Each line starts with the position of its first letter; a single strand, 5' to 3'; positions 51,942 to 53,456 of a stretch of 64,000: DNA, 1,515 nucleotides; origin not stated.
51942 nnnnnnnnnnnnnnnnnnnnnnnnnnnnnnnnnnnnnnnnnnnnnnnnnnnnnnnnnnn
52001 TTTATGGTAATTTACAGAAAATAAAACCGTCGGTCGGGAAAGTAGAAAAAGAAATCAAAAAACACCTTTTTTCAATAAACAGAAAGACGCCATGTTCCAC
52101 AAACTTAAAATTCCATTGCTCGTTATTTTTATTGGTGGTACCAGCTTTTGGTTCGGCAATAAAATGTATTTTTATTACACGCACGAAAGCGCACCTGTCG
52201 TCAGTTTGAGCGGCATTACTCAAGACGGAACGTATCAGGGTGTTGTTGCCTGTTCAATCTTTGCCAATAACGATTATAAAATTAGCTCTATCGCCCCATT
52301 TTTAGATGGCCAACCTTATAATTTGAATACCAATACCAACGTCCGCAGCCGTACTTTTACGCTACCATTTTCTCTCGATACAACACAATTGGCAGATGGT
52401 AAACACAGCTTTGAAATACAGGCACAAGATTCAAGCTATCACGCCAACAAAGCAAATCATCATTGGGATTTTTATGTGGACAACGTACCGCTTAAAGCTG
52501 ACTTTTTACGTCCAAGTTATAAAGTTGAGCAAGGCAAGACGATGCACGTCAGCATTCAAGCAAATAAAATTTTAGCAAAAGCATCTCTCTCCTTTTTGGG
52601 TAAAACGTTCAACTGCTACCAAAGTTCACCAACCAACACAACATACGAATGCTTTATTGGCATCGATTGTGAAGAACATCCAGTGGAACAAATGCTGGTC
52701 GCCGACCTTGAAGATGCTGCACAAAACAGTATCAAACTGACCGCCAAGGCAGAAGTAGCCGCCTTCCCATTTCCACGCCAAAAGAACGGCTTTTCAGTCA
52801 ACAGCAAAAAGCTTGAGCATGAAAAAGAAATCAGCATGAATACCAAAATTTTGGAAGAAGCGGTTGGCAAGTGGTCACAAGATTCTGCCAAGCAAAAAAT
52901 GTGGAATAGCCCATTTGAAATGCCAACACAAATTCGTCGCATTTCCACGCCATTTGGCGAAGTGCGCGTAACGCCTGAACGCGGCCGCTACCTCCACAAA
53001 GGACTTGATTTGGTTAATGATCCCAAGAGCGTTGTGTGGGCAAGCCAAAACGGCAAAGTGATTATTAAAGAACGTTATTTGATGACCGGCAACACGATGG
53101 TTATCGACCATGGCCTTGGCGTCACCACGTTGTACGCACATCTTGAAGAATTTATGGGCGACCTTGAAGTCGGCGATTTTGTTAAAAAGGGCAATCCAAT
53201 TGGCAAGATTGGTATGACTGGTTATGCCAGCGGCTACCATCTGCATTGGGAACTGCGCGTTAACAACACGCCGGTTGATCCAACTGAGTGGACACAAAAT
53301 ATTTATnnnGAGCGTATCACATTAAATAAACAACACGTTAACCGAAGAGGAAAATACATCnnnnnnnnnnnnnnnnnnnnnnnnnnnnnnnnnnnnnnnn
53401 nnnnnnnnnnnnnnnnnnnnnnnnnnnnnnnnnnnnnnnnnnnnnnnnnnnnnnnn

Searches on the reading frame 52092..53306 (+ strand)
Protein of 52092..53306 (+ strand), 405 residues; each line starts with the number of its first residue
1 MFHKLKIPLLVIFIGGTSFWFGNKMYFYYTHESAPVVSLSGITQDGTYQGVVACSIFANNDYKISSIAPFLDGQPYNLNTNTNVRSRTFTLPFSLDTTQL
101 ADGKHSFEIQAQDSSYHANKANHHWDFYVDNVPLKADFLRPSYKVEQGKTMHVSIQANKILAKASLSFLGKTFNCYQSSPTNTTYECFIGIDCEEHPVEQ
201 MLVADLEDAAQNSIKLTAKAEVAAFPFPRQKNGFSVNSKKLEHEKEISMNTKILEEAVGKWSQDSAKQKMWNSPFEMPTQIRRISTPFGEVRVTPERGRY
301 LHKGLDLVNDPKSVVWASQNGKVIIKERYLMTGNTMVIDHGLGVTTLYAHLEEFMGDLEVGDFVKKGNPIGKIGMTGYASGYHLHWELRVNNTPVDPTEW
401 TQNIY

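Call 35: search_protein_families(library=pfam, proteins=[window:52092-53306:+], max_evalue=0.00001)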
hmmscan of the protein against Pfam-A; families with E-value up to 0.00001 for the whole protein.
window:52092-53306:+ (405 aa): 1 family
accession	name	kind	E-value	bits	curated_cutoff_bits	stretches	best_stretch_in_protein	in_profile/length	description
PF01551.29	Peptidase_M23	-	2.4e-25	89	28.7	1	301-397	2-96/96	Peptidase family M23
